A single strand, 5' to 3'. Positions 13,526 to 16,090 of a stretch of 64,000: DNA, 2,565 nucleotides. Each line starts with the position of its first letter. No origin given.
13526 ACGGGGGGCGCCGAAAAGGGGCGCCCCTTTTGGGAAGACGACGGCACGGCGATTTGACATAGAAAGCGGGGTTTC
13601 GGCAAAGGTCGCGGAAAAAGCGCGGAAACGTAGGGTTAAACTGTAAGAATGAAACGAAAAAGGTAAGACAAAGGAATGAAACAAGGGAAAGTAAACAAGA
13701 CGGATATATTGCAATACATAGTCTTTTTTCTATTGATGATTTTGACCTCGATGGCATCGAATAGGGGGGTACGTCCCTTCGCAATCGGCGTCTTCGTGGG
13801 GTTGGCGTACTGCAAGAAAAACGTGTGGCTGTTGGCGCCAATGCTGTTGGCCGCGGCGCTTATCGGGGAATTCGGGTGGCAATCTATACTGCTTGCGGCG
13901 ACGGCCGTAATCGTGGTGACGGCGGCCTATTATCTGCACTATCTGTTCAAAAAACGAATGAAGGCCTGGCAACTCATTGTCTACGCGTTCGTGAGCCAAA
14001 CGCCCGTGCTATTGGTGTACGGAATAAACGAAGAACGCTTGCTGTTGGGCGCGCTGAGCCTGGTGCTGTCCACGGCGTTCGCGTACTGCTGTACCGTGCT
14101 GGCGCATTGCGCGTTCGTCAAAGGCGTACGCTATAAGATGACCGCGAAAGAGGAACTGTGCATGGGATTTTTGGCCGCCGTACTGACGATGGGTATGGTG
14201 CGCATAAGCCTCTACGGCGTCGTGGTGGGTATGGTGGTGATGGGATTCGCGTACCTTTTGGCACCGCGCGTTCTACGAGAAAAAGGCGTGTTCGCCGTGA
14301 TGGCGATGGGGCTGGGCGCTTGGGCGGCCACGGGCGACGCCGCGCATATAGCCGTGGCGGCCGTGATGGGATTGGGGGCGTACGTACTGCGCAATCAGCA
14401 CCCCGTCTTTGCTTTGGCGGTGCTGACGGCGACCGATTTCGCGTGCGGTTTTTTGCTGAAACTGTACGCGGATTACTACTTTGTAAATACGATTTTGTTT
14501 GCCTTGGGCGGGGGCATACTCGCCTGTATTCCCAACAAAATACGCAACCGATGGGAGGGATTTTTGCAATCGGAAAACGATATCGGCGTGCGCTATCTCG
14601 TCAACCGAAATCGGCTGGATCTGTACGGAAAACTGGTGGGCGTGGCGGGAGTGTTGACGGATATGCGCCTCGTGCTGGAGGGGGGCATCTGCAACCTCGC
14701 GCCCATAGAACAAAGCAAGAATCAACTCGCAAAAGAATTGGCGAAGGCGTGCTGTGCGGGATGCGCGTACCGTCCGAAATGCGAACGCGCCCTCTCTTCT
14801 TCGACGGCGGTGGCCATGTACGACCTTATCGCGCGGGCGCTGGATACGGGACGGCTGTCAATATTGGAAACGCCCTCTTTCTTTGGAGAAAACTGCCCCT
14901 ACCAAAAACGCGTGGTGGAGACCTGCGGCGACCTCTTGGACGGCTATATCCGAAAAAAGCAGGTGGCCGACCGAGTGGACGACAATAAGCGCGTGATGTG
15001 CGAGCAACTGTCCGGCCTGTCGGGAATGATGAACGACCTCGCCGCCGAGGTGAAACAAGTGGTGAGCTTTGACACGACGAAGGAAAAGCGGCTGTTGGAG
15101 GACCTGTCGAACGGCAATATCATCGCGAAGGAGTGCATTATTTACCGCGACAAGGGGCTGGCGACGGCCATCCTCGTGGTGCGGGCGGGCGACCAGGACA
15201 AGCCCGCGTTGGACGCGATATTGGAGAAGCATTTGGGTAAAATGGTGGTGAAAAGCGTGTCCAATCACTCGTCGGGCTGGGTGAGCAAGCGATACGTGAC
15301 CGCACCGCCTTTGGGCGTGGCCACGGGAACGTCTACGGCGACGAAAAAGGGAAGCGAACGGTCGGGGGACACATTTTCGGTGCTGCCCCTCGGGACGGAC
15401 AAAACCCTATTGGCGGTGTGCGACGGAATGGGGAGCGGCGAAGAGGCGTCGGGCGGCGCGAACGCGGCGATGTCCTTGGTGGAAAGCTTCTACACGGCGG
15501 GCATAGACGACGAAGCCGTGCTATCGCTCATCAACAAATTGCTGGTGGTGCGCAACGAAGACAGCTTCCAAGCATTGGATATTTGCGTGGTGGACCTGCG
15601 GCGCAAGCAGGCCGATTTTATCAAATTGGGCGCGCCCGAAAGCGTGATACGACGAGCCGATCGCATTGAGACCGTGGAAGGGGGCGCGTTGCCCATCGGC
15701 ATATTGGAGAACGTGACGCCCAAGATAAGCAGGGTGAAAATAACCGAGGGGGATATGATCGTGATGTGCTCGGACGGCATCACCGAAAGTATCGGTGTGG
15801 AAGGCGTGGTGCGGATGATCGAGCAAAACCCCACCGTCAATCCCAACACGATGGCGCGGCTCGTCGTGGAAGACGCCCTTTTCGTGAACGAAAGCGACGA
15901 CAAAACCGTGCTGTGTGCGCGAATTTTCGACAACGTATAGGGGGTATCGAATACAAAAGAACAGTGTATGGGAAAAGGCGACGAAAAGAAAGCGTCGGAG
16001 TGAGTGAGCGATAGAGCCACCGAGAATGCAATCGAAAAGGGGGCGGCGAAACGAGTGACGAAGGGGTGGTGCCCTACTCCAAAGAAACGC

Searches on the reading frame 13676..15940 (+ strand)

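Call 10: search_protein_families(library=pfam, proteins=[window:13676-15940:+], max_evalue=0.001)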
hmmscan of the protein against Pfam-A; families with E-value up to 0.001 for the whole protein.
window:13676-15940:+ (754 aa): 2 families
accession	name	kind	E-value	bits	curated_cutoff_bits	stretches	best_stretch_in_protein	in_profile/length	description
PF07228.17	SpoIIE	-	2.4e-25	90.1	25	1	575-750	3-191/192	Stage II sporulation protein E (SpoIIE)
PF19732.4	SpoIIE_N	-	1.1e-15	57.7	27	1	348-487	384-523/605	Stage II sporulation protein E N-terminal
